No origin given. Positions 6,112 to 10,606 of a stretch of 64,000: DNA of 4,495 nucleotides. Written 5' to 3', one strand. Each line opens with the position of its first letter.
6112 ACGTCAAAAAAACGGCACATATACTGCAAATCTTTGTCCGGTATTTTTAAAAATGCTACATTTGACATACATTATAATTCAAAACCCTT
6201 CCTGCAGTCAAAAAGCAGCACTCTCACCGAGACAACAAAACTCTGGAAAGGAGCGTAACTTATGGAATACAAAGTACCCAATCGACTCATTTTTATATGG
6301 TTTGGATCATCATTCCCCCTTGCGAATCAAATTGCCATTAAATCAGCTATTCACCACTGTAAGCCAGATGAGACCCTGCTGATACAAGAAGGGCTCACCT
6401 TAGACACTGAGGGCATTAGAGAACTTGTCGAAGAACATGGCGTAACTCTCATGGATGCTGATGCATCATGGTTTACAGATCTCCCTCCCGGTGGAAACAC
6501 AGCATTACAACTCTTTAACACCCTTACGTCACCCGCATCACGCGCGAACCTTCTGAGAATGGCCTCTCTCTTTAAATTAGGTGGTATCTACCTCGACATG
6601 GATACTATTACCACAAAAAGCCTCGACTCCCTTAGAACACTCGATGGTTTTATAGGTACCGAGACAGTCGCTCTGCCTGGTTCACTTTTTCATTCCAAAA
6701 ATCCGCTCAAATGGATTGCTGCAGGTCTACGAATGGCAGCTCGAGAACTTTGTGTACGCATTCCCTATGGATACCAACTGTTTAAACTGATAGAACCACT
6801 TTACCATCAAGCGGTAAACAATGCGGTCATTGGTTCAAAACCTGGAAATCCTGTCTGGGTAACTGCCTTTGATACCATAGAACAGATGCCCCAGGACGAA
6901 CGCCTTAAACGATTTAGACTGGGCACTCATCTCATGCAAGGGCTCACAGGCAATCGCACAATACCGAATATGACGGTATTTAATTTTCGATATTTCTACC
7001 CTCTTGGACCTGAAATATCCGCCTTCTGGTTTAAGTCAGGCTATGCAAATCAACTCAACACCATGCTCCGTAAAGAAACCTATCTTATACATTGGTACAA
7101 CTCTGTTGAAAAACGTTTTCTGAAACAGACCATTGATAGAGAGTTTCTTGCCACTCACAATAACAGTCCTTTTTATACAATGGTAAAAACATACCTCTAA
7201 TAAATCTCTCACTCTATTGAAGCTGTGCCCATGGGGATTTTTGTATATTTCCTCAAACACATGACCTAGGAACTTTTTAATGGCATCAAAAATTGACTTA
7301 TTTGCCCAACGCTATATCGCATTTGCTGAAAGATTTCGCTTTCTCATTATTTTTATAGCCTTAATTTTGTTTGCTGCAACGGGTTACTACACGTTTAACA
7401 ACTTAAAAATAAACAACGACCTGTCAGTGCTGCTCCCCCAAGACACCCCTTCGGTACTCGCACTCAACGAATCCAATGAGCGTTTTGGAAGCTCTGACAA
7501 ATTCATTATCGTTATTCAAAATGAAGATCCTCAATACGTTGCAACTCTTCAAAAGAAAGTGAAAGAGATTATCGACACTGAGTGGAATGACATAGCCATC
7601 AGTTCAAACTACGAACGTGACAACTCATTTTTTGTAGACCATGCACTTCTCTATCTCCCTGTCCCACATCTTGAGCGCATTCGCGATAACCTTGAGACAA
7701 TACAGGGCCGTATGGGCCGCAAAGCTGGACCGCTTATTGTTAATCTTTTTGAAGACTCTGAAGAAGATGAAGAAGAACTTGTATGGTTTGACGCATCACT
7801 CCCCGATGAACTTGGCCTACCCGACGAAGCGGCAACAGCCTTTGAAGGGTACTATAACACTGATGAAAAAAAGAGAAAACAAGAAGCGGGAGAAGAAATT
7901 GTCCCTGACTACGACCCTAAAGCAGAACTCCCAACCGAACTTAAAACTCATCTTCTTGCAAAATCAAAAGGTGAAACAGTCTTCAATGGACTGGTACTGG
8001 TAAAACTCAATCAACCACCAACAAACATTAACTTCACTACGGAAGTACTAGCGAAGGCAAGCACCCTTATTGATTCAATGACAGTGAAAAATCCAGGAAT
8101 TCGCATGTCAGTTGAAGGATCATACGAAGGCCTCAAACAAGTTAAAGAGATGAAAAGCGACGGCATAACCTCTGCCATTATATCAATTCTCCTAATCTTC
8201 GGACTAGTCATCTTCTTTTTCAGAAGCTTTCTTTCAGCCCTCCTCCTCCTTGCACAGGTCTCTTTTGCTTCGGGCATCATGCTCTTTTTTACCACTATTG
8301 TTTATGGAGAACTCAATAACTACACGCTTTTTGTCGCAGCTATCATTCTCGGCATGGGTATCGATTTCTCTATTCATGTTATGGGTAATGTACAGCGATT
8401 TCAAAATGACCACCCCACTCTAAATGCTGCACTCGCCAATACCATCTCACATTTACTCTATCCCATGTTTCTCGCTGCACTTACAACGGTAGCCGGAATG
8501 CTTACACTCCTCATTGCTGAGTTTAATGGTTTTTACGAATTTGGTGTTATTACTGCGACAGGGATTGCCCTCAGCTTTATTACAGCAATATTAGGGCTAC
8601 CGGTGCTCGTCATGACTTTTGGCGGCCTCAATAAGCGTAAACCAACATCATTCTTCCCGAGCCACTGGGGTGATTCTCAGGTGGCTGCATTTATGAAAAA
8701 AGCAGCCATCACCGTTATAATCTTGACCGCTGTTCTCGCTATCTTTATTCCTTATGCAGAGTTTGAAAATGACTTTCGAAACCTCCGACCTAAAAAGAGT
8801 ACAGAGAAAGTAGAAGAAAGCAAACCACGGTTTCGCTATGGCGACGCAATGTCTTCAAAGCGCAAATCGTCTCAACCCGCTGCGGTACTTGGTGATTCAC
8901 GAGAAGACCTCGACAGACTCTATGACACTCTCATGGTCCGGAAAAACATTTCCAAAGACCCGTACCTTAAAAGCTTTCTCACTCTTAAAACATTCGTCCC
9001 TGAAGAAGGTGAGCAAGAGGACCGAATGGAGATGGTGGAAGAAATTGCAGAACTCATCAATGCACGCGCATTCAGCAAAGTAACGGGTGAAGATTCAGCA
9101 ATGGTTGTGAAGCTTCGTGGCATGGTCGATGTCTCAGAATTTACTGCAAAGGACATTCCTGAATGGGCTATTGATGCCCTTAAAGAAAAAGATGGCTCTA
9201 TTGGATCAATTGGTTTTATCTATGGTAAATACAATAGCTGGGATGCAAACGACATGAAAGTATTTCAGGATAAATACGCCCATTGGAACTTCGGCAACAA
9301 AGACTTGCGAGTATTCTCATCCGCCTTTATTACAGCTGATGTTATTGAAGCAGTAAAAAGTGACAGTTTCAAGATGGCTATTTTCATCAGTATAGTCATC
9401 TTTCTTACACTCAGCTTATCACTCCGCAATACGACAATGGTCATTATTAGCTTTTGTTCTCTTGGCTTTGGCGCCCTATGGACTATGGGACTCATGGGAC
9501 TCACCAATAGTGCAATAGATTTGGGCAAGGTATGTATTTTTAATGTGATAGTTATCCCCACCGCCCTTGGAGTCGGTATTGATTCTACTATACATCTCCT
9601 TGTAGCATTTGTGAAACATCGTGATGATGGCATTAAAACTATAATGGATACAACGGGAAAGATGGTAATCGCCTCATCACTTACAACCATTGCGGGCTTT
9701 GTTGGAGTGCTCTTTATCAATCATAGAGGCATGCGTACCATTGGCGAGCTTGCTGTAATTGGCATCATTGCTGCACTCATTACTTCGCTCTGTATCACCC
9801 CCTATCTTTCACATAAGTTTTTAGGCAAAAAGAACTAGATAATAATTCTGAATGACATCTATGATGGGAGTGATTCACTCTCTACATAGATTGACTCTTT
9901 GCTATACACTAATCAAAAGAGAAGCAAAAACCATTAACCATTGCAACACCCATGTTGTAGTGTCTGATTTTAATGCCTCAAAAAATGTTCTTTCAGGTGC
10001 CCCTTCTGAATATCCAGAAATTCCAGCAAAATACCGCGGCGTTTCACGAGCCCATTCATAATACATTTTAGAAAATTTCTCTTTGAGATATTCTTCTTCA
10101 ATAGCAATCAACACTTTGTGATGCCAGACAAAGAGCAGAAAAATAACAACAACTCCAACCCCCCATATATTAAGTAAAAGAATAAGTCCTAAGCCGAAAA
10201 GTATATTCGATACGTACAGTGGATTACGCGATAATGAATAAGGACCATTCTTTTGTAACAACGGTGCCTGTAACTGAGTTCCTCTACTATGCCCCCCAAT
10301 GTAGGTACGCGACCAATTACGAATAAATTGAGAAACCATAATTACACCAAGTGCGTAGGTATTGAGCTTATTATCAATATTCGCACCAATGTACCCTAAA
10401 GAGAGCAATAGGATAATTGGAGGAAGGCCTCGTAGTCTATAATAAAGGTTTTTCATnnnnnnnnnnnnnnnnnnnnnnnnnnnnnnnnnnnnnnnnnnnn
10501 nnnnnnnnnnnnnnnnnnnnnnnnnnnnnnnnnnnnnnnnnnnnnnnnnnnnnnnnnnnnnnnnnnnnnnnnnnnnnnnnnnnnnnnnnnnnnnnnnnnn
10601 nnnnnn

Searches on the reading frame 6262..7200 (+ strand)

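Call 15: search_protein_families(library=pfam, proteins=[window:6262-7200:+], max_evalue=0.001)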
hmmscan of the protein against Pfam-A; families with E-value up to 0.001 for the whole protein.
window:6262-7200:+ (312 aa): 1 family
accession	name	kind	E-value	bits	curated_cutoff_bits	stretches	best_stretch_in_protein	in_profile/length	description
PF04488.21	Gly_transf_sug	-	1e-11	45.8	23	1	26-125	8-87/93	Glycosyltransferase sugar-binding region containing DXD motif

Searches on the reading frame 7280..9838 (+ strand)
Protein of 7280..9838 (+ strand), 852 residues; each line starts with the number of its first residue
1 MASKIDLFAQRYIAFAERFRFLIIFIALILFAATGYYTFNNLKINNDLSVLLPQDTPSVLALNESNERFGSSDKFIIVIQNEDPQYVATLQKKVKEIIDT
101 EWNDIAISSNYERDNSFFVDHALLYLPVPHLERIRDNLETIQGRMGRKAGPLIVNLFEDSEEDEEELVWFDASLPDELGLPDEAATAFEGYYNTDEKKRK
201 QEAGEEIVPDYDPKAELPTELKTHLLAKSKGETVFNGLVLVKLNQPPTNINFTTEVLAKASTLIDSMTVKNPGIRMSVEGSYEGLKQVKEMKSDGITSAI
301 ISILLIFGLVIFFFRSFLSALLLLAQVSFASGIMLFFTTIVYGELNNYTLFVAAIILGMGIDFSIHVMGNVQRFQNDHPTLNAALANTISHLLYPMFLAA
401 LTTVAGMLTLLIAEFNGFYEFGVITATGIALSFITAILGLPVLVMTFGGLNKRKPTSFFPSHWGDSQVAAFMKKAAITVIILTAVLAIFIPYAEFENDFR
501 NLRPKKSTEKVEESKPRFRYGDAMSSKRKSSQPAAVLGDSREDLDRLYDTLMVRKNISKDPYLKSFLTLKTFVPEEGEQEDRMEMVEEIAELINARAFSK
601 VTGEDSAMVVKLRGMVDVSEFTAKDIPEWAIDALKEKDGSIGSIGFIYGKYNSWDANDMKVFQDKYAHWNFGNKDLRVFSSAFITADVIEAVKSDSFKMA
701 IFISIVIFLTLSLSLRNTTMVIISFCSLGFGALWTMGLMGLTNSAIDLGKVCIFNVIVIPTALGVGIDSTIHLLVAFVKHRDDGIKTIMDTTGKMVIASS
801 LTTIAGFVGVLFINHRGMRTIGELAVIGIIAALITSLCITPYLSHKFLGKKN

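Call 15: search_protein_families(library=pfam, proteins=[window:7280-9838:+], max_evalue=0.001)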
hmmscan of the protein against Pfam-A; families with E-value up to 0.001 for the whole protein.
window:7280-9838:+ (852 aa): 1 family
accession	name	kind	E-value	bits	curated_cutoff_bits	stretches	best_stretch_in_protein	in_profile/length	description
PF03176.21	MMPL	-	4.2e-24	85.5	20.5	2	258-456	108-315/333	MMPL family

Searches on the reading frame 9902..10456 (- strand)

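Call 19: search_protein_families(library=pfam, proteins=[window:9902-10456:-], max_evalue=0.001)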
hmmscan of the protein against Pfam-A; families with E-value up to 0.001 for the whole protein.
window:9902-10456:- (184 aa): 2 families
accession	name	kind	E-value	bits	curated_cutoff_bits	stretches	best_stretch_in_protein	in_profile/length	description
PF04191.18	PEMT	-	9.1e-10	39.4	25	1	36-130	7-104/105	Phospholipid methyltransferase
PF04140.19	ICMT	-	0.00014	22.7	24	1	66-125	34-94/95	Isoprenylcysteine carboxyl methyltransferase (ICMT) family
